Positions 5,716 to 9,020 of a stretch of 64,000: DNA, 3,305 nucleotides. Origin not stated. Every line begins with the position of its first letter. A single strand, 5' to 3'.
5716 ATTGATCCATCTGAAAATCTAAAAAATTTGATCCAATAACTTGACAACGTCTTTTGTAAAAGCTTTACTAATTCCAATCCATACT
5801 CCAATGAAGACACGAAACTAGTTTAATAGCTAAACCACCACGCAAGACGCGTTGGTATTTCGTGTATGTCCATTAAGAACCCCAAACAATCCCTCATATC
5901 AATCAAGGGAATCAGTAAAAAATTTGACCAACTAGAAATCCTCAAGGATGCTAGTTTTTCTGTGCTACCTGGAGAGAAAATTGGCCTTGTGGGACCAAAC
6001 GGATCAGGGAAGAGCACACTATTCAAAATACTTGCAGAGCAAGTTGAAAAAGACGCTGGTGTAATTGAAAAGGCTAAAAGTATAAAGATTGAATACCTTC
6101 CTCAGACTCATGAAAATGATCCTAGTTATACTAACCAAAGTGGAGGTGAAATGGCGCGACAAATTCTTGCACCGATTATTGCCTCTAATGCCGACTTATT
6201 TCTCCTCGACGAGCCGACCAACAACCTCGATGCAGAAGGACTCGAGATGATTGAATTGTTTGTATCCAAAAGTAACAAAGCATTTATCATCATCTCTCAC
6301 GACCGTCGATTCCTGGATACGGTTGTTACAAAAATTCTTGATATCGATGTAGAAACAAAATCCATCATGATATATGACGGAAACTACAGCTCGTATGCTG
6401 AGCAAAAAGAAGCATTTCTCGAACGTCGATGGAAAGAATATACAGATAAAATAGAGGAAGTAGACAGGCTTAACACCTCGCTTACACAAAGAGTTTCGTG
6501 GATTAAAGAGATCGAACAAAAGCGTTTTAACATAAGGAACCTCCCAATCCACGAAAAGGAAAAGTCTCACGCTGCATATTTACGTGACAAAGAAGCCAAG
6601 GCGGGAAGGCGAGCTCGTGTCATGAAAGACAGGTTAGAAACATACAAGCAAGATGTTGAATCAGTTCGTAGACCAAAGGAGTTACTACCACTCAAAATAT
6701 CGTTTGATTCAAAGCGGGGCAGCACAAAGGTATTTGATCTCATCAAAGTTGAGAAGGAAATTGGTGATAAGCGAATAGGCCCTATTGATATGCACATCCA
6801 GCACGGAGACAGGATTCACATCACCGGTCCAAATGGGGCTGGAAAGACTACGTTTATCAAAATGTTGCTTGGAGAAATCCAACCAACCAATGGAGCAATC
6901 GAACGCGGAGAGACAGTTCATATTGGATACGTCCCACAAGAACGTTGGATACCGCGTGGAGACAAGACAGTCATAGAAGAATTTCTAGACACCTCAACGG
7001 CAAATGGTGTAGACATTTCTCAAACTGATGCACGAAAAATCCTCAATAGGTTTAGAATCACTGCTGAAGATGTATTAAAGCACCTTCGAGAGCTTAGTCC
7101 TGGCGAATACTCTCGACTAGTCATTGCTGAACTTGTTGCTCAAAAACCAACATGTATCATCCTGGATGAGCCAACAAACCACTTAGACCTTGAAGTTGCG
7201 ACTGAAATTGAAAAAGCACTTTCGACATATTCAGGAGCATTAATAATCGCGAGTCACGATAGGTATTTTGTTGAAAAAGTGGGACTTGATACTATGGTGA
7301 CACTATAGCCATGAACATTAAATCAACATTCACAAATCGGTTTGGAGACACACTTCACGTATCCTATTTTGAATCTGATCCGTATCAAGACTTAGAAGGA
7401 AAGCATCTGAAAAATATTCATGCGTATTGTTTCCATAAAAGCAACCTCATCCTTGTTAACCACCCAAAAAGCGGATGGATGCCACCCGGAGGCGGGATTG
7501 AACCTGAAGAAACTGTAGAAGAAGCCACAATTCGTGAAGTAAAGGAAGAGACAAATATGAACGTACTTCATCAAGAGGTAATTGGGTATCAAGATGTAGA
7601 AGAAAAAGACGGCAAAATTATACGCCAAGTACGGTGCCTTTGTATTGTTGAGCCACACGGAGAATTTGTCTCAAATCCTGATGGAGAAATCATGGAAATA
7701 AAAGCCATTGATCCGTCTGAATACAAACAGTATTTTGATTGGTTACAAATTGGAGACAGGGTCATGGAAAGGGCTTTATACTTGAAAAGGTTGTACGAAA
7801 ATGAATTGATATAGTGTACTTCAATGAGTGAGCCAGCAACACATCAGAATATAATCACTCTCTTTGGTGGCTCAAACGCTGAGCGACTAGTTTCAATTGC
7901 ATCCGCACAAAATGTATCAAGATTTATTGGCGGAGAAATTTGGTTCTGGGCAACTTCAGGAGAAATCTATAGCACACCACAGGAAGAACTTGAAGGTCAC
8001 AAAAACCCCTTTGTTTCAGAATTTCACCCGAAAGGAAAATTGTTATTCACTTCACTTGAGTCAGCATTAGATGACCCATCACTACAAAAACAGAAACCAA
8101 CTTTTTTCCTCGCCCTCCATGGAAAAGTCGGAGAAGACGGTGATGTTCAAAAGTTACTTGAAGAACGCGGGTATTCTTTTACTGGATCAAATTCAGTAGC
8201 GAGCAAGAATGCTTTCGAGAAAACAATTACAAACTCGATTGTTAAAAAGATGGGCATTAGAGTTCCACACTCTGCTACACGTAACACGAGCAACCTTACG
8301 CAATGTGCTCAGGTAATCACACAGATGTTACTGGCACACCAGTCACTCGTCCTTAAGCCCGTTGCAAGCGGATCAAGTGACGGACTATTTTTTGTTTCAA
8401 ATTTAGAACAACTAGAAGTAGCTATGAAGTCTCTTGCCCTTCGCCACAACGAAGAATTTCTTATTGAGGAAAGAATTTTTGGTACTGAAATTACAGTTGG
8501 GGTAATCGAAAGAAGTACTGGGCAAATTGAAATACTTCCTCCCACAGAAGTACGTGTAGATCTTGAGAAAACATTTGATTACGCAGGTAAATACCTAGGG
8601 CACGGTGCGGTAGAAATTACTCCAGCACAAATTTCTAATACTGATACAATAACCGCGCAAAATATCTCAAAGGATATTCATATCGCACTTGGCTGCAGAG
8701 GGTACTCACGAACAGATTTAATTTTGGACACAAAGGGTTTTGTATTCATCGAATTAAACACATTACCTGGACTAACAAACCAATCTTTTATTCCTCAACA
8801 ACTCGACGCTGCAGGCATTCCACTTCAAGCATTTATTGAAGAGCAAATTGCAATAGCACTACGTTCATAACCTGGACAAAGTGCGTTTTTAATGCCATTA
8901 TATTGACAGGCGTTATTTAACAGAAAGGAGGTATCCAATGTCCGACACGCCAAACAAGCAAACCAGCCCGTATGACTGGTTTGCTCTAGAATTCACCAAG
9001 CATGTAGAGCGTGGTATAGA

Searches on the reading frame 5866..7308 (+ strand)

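Call 48: search_protein_families(library=pfam, proteins=[window:5866-7308:+], max_evalue=0.001)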
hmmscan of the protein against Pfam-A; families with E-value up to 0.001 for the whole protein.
window:5866-7308:+ (480 aa): 29 families (the best 25 are shown)
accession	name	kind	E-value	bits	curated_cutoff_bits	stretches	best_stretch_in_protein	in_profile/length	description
PF00005.33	ABC_tran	-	5.5e-44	150.5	25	2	306-438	3-137/137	ABC transporter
PF13304.12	AAA_21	-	1.4e-14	55.3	27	1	40-57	3-20/304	AAA domain, putative AbiEii toxin, Type IV TA system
PF02463.25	SMC_N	-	7.3e-12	45.6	40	0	92-158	138-209/220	RecF/RecN/SMC N terminal domain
PF13401.12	AAA_22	-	4.1e-10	40.5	27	1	317-448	8-104/130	AAA domain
PF13191.12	AAA_16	-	2.4e-08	35.1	32.6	0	317-435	27-140/167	AAA ATPase domain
PF13555.12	AAA_29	-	1.8e-07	31.2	27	0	309-331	17-39/61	P-loop containing region of AAA domain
PF00004.35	AAA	-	3.5e-06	27.9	21.2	0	41-63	3-25/131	ATPase family associated with various cellular activities (AAA)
PF13173.12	AAA_14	-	5.6e-06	26.8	27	0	39-122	5-76/129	AAA domain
PF13671.12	AAA_33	-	6.6e-06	26.9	27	0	41-67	4-28/143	AAA domain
PF00910.28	RNA_helicase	-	9.1e-06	26.5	21.5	0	41-69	3-31/105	RNA helicase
PF13521.12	AAA_28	-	9.4e-06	26.4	27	0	38-59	1-22/164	AAA domain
PF01926.29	MMR_HSR1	-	1.4e-05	25.7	21.9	0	38-76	1-42/113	50S ribosome-binding GTPase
PF13476.12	AAA_23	-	1.5e-05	26.2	27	0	319-333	24-38/201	AAA domain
PF07693.20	KAP_NTPase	-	2e-05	24.4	20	0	312-376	18-74/293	KAP family P-loop domain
PF02367.23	TsaE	-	3e-05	24.4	26.6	0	310-338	17-45/128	Threonylcarbamoyl adenosine biosynthesis protein TsaE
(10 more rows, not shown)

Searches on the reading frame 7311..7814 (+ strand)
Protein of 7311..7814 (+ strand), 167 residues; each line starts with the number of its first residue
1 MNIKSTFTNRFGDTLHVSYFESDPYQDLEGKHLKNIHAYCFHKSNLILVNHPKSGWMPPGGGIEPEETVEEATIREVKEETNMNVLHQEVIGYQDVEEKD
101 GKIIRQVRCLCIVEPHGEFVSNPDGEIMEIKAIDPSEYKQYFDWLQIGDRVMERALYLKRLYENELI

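Call 48: search_protein_families(library=pfam, proteins=[window:7311-7814:+], max_evalue=0.001)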
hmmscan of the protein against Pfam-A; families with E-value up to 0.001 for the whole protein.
window:7311-7814:+ (167 aa): 1 family
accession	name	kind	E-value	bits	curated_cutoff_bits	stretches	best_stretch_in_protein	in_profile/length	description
PF00293.34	NUDIX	-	2e-13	50.9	21.1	1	46-143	17-122/134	NUDIX domain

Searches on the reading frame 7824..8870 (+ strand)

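Call 48: search_protein_families(library=pfam, proteins=[window:7824-8870:+], max_evalue=0.001)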
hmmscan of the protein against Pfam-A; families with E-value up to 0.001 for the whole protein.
window:7824-8870:+ (348 aa): 6 families
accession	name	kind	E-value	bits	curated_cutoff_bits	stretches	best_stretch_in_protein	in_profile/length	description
PF07478.18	Dala_Dala_lig_C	-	1.8e-33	116.2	24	1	141-340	3-201/204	D-ala D-ala ligase C-terminus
PF01820.27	Dala_Dala_lig_N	-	3.4e-13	50.6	34.6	1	10-122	2-121/121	D-ala D-ala ligase N-terminus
PF02655.19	ATP-grasp_3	-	5.7e-08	33.4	23.2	1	133-312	4-154/160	ATP-grasp domain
PF02222.28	ATP-grasp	-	3e-05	24.2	27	1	140-244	3-103/179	ATP-grasp domain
PF14397.11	ATPgrasp_ST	-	0.00011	21.9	31.4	0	132-202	21-91/278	Sugar-transfer associated ATP-grasp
PF13535.11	ATP-grasp_4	-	0.0002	21.5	27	1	174-292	4-127/160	ATP-grasp domain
